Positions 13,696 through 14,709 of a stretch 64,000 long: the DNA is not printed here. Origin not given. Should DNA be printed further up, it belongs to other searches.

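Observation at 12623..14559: Uncharacterised divergent module: 290-aa orphan and DUF559/Vsr-like nuclease around a perfect 18-bp palindrome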

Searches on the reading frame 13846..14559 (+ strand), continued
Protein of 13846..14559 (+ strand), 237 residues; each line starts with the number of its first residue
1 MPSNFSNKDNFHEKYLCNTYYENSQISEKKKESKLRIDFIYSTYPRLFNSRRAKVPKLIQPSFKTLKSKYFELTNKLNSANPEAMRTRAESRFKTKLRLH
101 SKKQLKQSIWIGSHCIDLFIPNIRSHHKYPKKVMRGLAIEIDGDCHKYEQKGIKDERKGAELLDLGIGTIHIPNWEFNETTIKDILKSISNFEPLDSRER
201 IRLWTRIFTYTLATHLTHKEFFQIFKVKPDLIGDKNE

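Call 51: search_protein_families(library=pfam, proteins=[L014:2883-3317:+, L013:3972-4361:-, L002:4876-5241:+, L005:6619-7035:+, L010:257-1339:+, L013:3096-3959:+, L004:4836-5597:-, L004:3359-4387:+, L002:7101-7283:+], max_evalue=1)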
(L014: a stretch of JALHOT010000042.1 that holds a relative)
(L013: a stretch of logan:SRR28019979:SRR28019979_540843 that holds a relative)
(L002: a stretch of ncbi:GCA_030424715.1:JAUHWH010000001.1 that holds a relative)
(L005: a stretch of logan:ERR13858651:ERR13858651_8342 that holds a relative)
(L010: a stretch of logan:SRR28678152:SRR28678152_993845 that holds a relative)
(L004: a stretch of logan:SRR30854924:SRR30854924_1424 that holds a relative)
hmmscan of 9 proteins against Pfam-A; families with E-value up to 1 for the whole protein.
L014:2883-3317:+ (144 aa): 1 family
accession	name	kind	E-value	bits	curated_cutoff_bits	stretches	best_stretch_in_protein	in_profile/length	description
PF02186.21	TFIIE_beta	-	0.75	10.5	28.1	0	70-104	15-46/66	TFIIE beta subunit core domain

L013:3972-4361:- (129 aa): 0 families

L002:4876-5241:+ (121 aa): 1 family
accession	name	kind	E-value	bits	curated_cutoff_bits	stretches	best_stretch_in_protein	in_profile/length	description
PF20724.2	DUF6831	-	0.17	11.4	25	1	72-116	145-189/223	Domain of unknown function (DUF6831)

L005:6619-7035:+ (138 aa): 0 families

L010:257-1339:+ (360 aa): 1 family
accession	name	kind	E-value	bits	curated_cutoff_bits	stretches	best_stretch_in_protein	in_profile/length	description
PF21832.1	DUF6892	-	0.15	12.7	24.6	1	9-97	9-96/136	Family of unknown function (DUF6892)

L013:3096-3959:+ (287 aa): 0 families

L004:4836-5597:- (253 aa): 2 families
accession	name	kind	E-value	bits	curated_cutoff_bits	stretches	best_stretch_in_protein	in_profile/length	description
PF05653.20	Mg_trans_NIPA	-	0.028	14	26.2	1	62-115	125-178/295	Magnesium transporter NIPA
PF10777.14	YlaC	-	0.45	10.8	27.5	1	73-113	29-71/154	Inner membrane protein YlaC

L004:3359-4387:+ (342 aa): 0 families

L002:7101-7283:+ (60 aa): 5 families
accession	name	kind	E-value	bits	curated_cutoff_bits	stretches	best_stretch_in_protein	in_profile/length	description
PF01402.27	RHH_1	-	9e-05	22.7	20.5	1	14-45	2-33/39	Ribbon-helix-helix protein, copG family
PF19891.5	DUF6364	-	0.0001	23.2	27.3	1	14-51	5-39/70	Family of unknown function (DUF6364)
PF12441.14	CopG_antitoxin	-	0.00026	22.1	28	1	10-47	41-78/79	CopG antitoxin of type II toxin-antitoxin system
PF05405.19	Mt_ATP-synt_B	-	0.0076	16.4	21.7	1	3-50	92-139/163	Mitochondrial ATP synthase B chain precursor (ATP-synt_B)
PF03179.20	V-ATPase_G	-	0.024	15.7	28.6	1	4-50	57-103/105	Vacuolar (H+)-ATPase G subunit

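Call 52: find_related_loci(query=A2, collection=viral_contigs, flank=10000)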
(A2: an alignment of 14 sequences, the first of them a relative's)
Query A2 (237 aa) in viral_contigs; peptide patterns used: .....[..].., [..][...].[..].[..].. (x = any residue, [..] = any of these).
87 stretches matched a pattern, but none encodes a relative of the query by tblastn (E <= 1e-3).

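Call 53: find_related_loci(query=A2, collection=metagenome_contigs, flank=10000)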
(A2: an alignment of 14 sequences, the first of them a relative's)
Query A2 (237 aa) in metagenome_contigs; peptide patterns used: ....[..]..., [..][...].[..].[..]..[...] (x = any residue, [..] = any of these).
600 stretches matched a pattern (row limit reached: there are more); 17 encode a relative of the query (tblastn E <= 1e-3); 17 distinct loci.
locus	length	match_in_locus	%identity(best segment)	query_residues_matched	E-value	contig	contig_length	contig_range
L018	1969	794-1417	42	22-225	8e-43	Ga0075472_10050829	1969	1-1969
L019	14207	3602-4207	36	39-237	5e-38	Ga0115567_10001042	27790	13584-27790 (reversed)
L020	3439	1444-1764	27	87-202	2e-6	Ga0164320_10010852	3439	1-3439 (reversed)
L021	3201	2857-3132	27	87-189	3e-6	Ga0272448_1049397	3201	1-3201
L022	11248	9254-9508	30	87-189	3e-6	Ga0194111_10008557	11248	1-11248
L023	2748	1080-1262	38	137-191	5e-6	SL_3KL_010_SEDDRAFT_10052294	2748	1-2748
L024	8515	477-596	50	137-176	7e-6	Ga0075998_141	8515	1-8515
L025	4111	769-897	42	137-179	7e-6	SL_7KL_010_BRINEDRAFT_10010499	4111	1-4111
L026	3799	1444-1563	50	137-176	7e-6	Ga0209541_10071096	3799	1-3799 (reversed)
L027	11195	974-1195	28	104-190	1e-5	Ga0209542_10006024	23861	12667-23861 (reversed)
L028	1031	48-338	29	87-194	1e-5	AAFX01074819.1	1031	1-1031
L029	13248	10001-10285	24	104-200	2e-5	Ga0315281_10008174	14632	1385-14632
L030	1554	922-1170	27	94-189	2e-5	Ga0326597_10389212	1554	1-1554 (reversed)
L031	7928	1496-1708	27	100-182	2e-5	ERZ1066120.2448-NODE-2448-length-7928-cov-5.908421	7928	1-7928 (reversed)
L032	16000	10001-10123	44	137-177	3e-5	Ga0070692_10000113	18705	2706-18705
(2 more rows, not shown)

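Call 64: fold_search(model_id=the predicted structure, library=viral)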
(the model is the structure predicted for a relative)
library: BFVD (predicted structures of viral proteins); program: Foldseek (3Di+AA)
matches with E <= 10: 380; with E <= 0.001: 0
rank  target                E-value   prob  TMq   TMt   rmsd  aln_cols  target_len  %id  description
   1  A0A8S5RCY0            1.4e-03  1.00  0.33  0.49   6.4       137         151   16  Endonuclease [virus sp. ctPYc18]
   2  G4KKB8                2.5e-03  1.00  0.33  0.26   4.1       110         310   22  (no name in the UniProt tables at hand)
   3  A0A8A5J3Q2            2.8e-03  0.99  0.38  0.23  15.7       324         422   11  (no name in the UniProt tables at hand)
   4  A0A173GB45            2.8e-03  0.85  0.25  0.13  15.4       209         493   12  (no name in the UniProt tables at hand)
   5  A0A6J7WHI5            3.3e-03  1.00  0.36  0.29   6.1       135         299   21  DUF559 domain-containing protein [uncultured Caudovirales phage]
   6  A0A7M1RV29            3.5e-03  1.00  0.37  0.55   5.0       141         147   18  DUF559 domain-containing protein [uncultured phage cr106_1]
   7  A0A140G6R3            3.7e-03  1.00  0.34  0.55  10.1       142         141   16  HNH endonuclease [Arthrobacter phage Kitkat]
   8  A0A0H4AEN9            3.7e-03  1.00  0.32  0.38  13.6       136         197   16  (no name in the UniProt tables at hand)
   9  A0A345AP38            4.0e-03  1.00  0.33  0.26  16.0       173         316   14  (no name in the UniProt tables at hand)
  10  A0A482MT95            4.5e-03  1.00  0.33  0.35   7.8       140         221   16  (no name in the UniProt tables at hand)
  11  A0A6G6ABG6            5.7e-03  0.99  0.27  0.22   9.2       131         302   18  Bro-n domain-containing protein [Borely moumouvirus]
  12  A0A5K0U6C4            6.0e-03  0.92  0.29  0.14  16.3       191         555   16  Uncharacterized protein [Yasminevirus sp. GU-2018]
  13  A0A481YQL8            6.0e-03  0.91  0.30  0.29  20.6       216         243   17  Uncharacterized protein [Pithovirus LCDPAC02]
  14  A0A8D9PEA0            6.4e-03  0.99  0.35  0.44  13.6       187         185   14  Endonuclease Like Protein [Bacteriophage sp.]
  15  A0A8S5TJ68            6.4e-03  0.95  0.31  0.35  17.9       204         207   16  Very-short-patch-repair endonuclease [Siphoviridae sp. ct7yc1]
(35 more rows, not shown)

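Call 69: search_dna_similar(query=window:13846-14559:+, collection=phages, mode=protein, max_evalue=0.01, max_rows=15)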
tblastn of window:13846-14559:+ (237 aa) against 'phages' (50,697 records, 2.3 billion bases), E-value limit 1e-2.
No match.

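Call 70: search_dna_similar(query=window:13846-14559:+, collection=plasmids, mode=protein, max_evalue=0.01, max_rows=15)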
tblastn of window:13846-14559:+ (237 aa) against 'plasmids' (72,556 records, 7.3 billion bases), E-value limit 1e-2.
No match.

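Call 78: find_encoding_contigs(protein=P0004, flank=5000, max_places=2)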
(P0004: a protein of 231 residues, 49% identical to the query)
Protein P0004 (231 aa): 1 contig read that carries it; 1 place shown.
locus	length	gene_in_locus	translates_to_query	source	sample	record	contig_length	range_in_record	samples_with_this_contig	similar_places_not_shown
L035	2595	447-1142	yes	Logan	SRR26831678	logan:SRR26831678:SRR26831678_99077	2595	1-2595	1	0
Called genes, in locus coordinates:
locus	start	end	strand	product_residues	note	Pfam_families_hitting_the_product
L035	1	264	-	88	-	?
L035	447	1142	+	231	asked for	-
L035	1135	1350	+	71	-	PF08280:HTH_Mga (faint), PF12728:HTH_17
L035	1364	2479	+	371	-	PF00589:Phage_integrase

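Call 79: find_encoding_contigs(protein=P0010, flank=5000, max_places=2)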
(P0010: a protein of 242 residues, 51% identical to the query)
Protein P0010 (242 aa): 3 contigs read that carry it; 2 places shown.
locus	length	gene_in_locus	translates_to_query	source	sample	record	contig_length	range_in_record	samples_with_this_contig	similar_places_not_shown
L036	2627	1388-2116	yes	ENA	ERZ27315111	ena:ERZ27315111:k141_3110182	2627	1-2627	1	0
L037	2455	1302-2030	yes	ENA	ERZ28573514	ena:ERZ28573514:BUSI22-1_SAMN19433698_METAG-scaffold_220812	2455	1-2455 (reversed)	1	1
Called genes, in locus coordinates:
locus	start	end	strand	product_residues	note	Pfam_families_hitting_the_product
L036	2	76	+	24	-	?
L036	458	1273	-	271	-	-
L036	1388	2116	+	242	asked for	-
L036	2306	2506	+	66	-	-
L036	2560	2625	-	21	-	?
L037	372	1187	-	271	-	-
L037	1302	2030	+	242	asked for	-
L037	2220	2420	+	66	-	-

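Call 87: fold_search(model_id=the predicted structure, library=pdb)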
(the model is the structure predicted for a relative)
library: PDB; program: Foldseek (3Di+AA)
matches with E <= 10: 197; with E <= 0.001: 0
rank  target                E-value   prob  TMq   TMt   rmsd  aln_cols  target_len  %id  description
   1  9i05_Xl               1.1e-01  0.54  0.26  0.17   8.8       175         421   14  Cryo-EM structure of the large subunit of the mitochondrial ribosome from Toxoplasma gondii (released 2025-06-11)
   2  9iab_A                1.4e-01  0.08  0.17  0.16  19.8       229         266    8  Structure of the Argonaute-associated Cas4 family protein 1 (ACE1) from Chroococcidiopsis thermalis (CtACE1) (released 2025-04-23)
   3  8qpk_A                1.7e-01  0.08  0.16  0.04  16.5       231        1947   11  Cryo-EM Structure of Pre-B+5'ss Complex (core part) (released 2024-05-22)
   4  8r0a_A                1.7e-01  0.08  0.16  0.03  16.5       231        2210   11  Cryo-EM structure of the cross-exon pre-B+5'ss complex (released 2024-05-22)
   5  9iab_B                2.2e-01  0.08  0.18  0.17  19.4       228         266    9  Structure of the Argonaute-associated Cas4 family protein 1 (ACE1) from Chroococcidiopsis thermalis (CtACE1) (released 2025-04-23)
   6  4qbl_A                2.3e-01  0.75  0.30  0.53   5.3       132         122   15  VRR_NUC domain protein (released 2014-09-10)
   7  4f0p_C                2.3e-01  0.08  0.18  0.12  18.3       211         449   13  MspJI Restriction Endonuclease - P31 Form (released 2012-08-08)
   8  9iac_B                3.7e-01  0.06  0.17  0.15  17.3       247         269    9  Structure of the Argonaute-associated Cas4 family protein 1 (ACE1) from Microcystis aeruginosa (MaACE1) (released 2025-04-23)
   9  3r3p_B                4.0e-01  0.87  0.30  0.66   4.5       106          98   20  Homing Endonuclease I-Bth0305I Catalytic Domain (released 2011-10-05)
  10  4qbl_D                5.3e-01  0.47  0.27  0.46   4.6       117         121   18  VRR_NUC domain protein (released 2014-09-10)
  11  6u77_D                6.0e-01  0.14  0.19  0.09   7.3        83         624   17  yGsy2p in complex with small molecule (released 2020-03-18)
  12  9nf9_A                6.8e-01  0.14  0.15  0.24  13.0        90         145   12  cis-CaaD E114N mutant apo (released 2025-04-02)
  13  1xmx                  6.8e-01  0.11  0.19  0.13  15.2       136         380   10  Crystal structure of protein VC1899 from Vibrio cholerae (released 2004-11-16)
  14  8i0u_A                6.8e-01  0.10  0.22  0.04  14.7       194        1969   11  The cryo-EM structure of human Bact-IV complex (released 2024-07-31)
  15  9nf3_C                7.2e-01  0.14  0.14  0.22  12.4        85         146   12  cis-CaaD E114D mutant with a covalent ethylene intermediate of the hydration and decarboxylation of cis-3-chloroacryli (released 2025-04-02)
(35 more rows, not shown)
